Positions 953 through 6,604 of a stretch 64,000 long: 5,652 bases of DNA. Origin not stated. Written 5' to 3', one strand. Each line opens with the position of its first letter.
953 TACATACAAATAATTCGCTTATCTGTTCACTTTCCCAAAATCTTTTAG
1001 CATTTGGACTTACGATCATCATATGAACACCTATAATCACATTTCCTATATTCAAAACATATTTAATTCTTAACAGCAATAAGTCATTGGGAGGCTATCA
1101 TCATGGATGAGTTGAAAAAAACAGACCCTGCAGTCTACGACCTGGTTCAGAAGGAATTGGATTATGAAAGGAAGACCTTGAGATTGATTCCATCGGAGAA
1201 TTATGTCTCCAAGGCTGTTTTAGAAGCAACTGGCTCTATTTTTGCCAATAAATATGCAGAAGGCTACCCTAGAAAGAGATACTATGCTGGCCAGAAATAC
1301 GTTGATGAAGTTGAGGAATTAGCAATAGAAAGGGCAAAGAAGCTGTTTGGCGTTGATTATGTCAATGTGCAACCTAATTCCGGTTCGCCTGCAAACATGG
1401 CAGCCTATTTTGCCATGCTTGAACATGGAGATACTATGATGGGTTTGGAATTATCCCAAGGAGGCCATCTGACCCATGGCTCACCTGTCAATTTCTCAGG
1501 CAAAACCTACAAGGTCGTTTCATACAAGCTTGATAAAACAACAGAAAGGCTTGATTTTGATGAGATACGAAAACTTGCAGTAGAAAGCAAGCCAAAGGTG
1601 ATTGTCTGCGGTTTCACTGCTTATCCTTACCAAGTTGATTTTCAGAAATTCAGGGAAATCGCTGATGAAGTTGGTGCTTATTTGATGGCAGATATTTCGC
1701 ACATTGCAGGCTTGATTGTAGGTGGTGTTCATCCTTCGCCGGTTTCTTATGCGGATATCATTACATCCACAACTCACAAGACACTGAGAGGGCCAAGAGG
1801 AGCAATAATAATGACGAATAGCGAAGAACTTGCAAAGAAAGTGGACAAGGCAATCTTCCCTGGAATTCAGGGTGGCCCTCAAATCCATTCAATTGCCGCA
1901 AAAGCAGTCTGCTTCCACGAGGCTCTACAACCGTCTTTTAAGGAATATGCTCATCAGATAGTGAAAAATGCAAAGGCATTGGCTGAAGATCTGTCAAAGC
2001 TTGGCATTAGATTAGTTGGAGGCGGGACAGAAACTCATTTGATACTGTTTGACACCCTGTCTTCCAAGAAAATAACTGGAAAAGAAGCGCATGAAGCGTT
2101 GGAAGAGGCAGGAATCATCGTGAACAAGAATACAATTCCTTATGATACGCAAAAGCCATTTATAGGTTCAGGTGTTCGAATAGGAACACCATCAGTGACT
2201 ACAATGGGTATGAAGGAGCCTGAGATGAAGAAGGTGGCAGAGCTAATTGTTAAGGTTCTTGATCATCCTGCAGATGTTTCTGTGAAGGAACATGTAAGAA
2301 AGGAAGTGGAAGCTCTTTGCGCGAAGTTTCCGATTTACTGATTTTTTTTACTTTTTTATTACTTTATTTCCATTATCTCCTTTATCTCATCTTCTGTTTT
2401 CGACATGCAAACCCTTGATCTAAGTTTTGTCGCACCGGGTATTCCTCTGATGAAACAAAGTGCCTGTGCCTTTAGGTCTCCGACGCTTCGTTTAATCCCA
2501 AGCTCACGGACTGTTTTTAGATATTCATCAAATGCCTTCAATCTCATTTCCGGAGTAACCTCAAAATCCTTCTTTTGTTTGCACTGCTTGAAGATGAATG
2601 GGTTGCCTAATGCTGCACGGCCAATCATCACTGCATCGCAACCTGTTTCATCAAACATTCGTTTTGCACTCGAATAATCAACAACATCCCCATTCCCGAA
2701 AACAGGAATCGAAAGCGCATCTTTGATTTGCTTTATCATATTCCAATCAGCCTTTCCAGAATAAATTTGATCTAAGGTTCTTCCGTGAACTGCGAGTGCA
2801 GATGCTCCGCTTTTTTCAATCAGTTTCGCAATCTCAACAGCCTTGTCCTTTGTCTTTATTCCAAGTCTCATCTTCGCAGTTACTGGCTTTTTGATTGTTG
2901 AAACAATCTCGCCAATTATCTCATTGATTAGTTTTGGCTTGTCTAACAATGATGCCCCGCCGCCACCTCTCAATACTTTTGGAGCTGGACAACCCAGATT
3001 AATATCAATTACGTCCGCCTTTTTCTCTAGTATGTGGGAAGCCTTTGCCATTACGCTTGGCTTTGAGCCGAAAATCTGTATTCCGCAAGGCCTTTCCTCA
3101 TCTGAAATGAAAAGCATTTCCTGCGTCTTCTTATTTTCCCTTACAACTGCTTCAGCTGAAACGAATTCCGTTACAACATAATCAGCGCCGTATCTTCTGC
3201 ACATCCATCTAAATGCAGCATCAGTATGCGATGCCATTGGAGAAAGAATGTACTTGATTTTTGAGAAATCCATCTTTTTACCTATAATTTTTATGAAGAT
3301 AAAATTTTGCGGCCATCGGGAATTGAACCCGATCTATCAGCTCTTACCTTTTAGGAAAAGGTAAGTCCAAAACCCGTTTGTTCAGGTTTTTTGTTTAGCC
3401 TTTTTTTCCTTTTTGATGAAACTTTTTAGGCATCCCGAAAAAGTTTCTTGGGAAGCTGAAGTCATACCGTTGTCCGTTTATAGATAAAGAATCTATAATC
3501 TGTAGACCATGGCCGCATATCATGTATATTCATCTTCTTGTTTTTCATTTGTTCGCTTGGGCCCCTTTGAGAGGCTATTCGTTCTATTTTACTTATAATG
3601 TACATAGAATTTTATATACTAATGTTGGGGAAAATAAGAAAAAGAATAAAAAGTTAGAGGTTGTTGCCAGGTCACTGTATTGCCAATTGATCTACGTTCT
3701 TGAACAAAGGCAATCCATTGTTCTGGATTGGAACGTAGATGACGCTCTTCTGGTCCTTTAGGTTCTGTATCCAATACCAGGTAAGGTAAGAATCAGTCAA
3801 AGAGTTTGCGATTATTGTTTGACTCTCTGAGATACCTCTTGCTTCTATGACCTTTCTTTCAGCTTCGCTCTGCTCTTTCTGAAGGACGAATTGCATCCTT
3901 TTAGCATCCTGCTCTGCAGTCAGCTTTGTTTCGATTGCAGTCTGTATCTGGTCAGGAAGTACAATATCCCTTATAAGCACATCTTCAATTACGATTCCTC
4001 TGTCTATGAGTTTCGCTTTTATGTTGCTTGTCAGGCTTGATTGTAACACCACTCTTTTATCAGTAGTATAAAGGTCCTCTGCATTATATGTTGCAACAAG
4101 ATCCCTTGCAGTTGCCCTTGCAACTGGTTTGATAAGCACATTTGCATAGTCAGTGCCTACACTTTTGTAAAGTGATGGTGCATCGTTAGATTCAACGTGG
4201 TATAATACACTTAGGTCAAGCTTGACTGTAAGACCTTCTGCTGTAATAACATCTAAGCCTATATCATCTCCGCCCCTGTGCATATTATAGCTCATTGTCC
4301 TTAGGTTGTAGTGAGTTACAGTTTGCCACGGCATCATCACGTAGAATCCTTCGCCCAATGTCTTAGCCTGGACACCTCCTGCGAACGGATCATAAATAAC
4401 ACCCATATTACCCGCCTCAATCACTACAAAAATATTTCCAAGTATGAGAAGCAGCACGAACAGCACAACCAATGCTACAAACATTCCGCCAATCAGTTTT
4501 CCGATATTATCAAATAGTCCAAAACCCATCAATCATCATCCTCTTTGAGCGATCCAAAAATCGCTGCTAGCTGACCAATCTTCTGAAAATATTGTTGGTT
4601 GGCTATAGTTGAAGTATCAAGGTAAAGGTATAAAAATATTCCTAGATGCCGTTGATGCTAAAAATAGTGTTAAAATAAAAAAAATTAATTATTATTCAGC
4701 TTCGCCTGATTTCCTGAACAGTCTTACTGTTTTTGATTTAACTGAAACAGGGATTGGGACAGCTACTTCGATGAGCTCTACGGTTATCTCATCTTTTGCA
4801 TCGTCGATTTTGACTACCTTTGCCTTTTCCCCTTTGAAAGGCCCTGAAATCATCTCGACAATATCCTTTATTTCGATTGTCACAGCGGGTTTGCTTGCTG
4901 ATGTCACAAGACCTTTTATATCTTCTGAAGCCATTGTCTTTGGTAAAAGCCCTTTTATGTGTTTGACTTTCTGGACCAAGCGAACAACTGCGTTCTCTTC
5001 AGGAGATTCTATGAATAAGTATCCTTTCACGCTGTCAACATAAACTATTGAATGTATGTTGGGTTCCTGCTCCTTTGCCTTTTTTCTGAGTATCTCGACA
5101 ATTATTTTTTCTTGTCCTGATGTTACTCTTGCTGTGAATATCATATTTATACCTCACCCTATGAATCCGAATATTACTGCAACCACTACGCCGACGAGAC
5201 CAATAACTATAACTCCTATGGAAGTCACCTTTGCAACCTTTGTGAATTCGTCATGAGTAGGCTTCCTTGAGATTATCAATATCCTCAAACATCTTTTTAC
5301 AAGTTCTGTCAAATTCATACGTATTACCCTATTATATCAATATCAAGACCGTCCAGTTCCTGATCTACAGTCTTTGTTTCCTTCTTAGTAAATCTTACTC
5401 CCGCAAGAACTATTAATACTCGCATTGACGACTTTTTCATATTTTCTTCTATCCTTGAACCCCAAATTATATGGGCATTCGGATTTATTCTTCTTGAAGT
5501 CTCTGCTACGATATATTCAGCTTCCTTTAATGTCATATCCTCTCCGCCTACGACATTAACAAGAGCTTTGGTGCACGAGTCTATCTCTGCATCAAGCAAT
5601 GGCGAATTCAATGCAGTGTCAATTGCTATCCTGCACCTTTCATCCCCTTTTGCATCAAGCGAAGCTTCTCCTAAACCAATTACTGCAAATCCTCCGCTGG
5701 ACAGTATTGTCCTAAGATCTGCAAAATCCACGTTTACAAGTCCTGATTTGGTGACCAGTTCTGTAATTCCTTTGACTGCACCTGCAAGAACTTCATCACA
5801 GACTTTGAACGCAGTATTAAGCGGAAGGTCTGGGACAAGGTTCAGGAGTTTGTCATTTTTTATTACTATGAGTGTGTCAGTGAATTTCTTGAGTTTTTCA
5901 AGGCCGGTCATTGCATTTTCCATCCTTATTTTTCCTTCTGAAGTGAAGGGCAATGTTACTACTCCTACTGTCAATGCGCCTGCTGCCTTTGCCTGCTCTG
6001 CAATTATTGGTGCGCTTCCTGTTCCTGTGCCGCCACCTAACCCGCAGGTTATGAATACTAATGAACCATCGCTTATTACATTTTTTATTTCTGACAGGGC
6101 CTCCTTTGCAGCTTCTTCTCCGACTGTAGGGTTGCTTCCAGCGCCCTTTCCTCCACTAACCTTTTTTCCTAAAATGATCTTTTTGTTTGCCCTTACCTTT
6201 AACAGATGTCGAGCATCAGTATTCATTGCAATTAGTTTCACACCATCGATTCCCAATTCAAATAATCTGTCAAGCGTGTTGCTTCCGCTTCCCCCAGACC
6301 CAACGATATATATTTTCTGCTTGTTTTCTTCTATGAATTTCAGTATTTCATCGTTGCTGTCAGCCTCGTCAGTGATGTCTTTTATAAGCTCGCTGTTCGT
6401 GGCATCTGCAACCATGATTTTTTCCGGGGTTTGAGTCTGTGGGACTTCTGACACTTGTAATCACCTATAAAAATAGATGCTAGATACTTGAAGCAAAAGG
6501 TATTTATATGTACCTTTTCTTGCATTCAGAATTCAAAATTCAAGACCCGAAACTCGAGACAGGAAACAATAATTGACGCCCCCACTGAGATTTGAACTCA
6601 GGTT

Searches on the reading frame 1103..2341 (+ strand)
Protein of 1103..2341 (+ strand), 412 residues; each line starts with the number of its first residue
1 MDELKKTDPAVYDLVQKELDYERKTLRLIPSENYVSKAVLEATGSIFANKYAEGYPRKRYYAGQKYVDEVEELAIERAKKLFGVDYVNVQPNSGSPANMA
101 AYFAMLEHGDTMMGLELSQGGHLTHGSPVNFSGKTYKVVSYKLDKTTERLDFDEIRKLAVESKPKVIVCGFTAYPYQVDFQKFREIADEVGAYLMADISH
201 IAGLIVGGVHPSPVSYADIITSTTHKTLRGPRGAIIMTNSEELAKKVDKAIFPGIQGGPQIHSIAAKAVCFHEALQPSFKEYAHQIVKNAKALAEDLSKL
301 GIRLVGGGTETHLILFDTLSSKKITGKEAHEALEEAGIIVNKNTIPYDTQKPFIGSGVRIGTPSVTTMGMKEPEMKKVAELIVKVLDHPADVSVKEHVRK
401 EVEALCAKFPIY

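Call 21: search_protein_families(library=pfam, proteins=[window:1103-2341:+])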
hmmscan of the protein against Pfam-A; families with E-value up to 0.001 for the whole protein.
window:1103-2341:+ (412 aa): 3 families
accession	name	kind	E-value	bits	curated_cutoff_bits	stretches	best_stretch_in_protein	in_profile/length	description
PF00464.25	SHMT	-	8.3e-157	522.3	27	1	4-382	1-399/399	Serine hydroxymethyltransferase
PF00155.27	Aminotran_1_2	-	1.9e-07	31.1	19.7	1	66-368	43-352/361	Aminotransferase class I and II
PF01212.27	Beta_elim_lyase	-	2e-05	24.5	27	1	76-342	39-274/288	Beta-eliminating lyase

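Call 58: find_encoding_contigs(protein=window:1103-2341:+, flank=10000, max_places=2)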
Protein window:1103-2341:+ (412 aa): 1 contig read that carries it; 1 place shown.
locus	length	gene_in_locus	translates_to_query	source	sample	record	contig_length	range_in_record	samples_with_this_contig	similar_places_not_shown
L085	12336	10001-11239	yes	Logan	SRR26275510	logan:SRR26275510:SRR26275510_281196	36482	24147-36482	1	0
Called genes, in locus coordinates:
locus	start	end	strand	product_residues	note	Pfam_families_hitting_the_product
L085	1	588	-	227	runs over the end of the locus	-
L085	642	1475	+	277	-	PF01956:EMC3_TMCO1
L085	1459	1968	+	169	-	PF13189:Cytidylate_kin2, PF13238:AAA_18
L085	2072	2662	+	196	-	-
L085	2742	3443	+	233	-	PF00514:Arm (faint), PF02985:HEAT (faint), PF13513:HEAT_EZ (faint), PF13646:HEAT_2 (faint)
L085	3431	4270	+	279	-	PF01509:TruB_N, PF16198:TruB_C_2, PF01472:PUA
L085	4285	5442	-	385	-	PF22025:ThiI_fer, PF06508:QueC (faint), PF02926:THUMP, PF02568:ThiI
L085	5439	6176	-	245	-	-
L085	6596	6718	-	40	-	-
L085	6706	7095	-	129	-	-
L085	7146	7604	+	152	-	-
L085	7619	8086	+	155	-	-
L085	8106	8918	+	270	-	PF00248:Aldo_ket_red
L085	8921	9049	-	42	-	-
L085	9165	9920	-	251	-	-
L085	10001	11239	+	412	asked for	PF00464:SHMT, PF00155:Aminotran_1_2 (weak), PF01212:Beta_elim_lyase (faint)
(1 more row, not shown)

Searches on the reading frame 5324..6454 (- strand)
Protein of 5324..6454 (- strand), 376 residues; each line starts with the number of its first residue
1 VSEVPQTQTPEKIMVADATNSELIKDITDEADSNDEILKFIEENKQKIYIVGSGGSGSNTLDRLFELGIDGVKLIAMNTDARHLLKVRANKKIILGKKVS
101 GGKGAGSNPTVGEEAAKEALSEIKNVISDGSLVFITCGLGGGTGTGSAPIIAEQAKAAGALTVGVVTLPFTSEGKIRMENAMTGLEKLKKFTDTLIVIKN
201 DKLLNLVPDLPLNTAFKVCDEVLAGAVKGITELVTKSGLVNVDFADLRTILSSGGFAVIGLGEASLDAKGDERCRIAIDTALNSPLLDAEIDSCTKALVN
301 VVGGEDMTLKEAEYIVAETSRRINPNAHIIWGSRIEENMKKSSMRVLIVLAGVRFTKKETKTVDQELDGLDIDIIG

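Call 21: search_protein_families(library=pfam, proteins=[window:5324-6454:-])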
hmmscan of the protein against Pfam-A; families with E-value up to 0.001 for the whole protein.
window:5324-6454:- (376 aa): 2 families
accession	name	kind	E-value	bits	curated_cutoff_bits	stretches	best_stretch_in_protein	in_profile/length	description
PF00091.31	Tubulin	-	6.4e-45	154.2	33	1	47-207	1-189/190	Tubulin/FtsZ family, GTPase domain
PF12327.13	FtsZ_C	-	7.8e-24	84.3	27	1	255-353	1-94/95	FtsZ family, C-terminal domain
